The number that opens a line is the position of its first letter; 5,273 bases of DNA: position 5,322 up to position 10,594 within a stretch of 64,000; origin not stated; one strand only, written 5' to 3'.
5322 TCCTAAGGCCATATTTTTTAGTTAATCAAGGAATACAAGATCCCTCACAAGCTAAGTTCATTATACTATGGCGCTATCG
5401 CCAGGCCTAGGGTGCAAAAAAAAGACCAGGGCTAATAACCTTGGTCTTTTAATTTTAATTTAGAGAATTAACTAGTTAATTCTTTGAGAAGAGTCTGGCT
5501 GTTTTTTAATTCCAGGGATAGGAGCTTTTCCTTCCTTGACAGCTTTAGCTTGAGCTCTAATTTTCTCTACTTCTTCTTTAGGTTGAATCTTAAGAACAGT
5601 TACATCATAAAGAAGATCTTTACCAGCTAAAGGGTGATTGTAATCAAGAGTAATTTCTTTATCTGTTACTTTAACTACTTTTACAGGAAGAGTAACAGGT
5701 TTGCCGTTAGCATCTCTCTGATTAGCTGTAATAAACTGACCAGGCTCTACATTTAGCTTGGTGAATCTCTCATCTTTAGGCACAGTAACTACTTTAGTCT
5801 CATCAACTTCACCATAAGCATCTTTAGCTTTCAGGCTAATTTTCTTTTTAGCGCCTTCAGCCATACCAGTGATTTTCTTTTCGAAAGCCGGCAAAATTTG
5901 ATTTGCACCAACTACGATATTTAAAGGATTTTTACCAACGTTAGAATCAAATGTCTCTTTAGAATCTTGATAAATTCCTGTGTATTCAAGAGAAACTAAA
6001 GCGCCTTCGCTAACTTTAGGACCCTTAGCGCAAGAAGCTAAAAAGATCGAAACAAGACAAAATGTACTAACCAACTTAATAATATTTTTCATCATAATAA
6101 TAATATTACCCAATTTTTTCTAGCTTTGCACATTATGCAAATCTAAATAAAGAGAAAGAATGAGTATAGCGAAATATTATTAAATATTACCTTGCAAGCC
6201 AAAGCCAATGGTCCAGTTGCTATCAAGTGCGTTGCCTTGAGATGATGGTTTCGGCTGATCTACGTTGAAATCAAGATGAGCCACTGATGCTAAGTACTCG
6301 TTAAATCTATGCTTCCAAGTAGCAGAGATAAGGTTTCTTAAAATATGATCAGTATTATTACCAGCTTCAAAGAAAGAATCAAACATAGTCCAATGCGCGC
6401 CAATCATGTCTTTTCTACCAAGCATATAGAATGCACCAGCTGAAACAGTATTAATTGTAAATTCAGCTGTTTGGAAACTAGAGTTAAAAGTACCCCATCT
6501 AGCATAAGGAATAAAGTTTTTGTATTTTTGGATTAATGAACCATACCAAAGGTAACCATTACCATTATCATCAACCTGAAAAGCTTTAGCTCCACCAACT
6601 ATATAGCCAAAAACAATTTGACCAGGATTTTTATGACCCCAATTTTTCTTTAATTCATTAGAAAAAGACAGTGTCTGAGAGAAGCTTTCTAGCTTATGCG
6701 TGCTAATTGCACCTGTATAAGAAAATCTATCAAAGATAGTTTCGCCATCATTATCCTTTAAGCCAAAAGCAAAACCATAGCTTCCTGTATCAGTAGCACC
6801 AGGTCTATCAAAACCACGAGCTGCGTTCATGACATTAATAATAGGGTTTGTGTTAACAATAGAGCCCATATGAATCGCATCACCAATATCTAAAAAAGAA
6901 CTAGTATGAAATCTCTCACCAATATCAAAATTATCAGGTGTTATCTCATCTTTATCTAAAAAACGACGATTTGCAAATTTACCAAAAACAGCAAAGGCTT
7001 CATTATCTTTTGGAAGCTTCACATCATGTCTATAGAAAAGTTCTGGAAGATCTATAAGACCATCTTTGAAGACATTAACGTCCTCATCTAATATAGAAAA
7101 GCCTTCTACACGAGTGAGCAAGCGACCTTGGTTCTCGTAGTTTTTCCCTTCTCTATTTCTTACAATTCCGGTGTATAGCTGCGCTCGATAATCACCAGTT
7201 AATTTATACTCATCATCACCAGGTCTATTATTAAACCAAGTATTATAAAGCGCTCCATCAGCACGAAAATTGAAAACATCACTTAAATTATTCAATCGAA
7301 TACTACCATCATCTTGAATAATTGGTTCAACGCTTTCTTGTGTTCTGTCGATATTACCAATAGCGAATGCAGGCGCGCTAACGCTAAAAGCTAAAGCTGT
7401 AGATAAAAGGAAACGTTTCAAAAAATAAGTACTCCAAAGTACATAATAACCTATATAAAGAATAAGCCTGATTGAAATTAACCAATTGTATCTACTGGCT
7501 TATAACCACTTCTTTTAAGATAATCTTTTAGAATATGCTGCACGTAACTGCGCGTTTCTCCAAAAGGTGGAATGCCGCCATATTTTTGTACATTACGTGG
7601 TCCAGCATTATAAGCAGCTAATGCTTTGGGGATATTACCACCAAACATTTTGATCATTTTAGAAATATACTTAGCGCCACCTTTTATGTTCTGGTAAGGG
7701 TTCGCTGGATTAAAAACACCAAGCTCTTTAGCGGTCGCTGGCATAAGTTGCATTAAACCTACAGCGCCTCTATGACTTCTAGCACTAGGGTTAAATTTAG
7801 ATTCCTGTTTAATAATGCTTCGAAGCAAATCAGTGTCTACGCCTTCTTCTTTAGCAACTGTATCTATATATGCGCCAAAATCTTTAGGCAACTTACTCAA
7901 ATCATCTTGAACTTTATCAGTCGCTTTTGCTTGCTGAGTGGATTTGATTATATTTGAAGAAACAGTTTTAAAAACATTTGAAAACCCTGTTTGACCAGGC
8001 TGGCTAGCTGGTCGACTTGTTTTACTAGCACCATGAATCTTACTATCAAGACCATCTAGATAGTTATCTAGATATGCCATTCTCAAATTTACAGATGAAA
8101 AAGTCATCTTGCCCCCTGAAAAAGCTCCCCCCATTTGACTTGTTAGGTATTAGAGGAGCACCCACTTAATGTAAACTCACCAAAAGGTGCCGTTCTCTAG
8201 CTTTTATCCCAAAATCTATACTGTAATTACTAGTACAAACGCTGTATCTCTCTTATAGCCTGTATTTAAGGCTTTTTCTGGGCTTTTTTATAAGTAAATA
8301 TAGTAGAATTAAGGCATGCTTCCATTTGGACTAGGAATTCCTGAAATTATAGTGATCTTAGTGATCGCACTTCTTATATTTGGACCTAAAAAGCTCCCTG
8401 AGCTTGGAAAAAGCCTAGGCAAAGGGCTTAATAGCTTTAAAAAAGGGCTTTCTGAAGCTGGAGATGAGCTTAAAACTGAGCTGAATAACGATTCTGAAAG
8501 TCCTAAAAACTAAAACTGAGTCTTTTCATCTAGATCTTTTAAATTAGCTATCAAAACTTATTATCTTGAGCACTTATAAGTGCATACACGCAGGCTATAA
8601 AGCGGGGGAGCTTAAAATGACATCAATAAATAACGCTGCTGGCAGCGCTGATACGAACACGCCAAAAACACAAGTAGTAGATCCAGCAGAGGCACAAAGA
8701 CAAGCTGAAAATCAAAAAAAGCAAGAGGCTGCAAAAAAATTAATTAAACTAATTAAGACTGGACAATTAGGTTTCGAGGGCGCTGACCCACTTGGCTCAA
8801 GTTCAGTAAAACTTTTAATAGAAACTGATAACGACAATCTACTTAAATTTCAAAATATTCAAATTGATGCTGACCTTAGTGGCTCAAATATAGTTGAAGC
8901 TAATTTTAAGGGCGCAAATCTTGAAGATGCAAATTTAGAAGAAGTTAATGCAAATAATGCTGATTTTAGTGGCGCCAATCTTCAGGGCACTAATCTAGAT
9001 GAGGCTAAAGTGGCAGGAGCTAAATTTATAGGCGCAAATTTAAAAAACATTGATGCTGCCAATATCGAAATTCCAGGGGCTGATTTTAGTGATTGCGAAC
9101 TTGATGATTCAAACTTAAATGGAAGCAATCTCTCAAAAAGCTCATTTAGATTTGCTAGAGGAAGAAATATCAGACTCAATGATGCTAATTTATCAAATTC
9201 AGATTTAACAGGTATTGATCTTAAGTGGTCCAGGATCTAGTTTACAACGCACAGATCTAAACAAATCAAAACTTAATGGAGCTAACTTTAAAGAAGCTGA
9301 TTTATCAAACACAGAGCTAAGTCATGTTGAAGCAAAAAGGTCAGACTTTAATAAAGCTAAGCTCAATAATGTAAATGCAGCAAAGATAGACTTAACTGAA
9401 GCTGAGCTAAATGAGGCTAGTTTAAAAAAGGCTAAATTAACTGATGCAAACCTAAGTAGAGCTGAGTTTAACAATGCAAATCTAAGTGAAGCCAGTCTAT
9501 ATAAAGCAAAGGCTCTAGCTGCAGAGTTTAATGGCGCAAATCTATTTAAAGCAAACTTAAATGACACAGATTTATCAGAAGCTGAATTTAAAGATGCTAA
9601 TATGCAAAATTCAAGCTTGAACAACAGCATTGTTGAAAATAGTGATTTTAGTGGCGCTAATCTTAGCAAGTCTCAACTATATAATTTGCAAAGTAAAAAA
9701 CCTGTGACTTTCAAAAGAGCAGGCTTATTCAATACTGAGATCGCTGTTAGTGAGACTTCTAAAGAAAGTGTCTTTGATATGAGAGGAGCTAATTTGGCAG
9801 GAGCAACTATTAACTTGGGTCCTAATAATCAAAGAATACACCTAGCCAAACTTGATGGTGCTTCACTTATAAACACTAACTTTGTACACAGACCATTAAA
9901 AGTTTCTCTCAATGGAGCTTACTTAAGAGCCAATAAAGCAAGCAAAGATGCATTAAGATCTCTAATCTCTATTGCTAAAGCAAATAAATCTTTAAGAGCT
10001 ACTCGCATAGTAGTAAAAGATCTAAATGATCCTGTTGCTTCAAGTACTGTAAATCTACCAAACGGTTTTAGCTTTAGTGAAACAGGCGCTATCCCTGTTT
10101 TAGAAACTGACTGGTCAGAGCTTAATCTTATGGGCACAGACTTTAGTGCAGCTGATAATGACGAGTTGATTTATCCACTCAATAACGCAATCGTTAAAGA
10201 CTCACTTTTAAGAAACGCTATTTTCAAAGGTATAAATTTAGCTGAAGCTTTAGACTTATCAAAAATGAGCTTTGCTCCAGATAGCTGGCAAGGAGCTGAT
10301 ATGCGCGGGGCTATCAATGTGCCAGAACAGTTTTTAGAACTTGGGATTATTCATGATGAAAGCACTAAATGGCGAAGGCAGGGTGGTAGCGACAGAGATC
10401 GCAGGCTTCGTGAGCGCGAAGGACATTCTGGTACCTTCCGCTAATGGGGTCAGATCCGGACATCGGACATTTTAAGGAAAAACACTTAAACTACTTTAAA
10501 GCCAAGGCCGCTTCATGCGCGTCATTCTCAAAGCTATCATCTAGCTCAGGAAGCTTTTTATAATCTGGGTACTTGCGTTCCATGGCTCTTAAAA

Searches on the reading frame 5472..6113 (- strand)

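Call 53: search_protein_families(library=pfam, proteins=[window:5472-6113:-], max_evalue=0.00001)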
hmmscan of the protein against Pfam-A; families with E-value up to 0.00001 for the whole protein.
window:5472-6113:- (213 aa): 1 family
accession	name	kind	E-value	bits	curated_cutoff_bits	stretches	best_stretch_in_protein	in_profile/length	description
PF00254.34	FKBP_C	-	1e-13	51.9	21.1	1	33-107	3-78/94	FKBP-type peptidyl-prolyl cis-trans isomerase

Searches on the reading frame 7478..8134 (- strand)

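Call 53: search_protein_families(library=pfam, proteins=[window:7478-8134:-], max_evalue=0.00001)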
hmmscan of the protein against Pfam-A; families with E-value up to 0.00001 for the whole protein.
window:7478-8134:- (218 aa): 1 family
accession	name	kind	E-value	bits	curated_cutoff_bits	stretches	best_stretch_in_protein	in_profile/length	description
PF01464.25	SLT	-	3.8e-30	104.3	21.3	1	89-188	2-107/117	Transglycosylase SLT domain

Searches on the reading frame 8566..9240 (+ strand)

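Call 53: search_protein_families(library=pfam, proteins=[window:8566-9240:+], max_evalue=0.00001)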
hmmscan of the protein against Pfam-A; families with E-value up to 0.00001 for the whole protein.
window:8566-9240:+ (224 aa): 3 families
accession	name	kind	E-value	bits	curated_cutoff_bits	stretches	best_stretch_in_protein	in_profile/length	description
PF00805.28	Pentapeptide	-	6e-24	83.7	20.2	2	122-161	1-40/40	Pentapeptide repeats (8 copies)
PF13599.13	Pentapeptide_4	-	1e-17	64.4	38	2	152-220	6-74/78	Pentapeptide repeat region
PF13576.12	Pentapeptide_3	-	5.2e-11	43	27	0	106-140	8-45/48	Pentapeptide repeats (9 copies)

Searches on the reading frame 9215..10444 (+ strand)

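Call 53: search_protein_families(library=pfam, proteins=[window:9215-10444:+], max_evalue=0.00001)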
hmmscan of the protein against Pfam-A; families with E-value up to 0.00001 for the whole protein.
window:9215-10444:+ (409 aa): 3 families
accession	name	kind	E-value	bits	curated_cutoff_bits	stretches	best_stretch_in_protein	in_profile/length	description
PF00805.28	Pentapeptide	-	8e-32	108.8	20.2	5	8-46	1-39/40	Pentapeptide repeats (8 copies)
PF13599.13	Pentapeptide_4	-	3.5e-23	81.9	38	3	79-155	2-78/78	Pentapeptide repeat region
PF13576.12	Pentapeptide_3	-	1.4e-14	54.4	27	0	112-153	3-47/48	Pentapeptide repeats (9 copies)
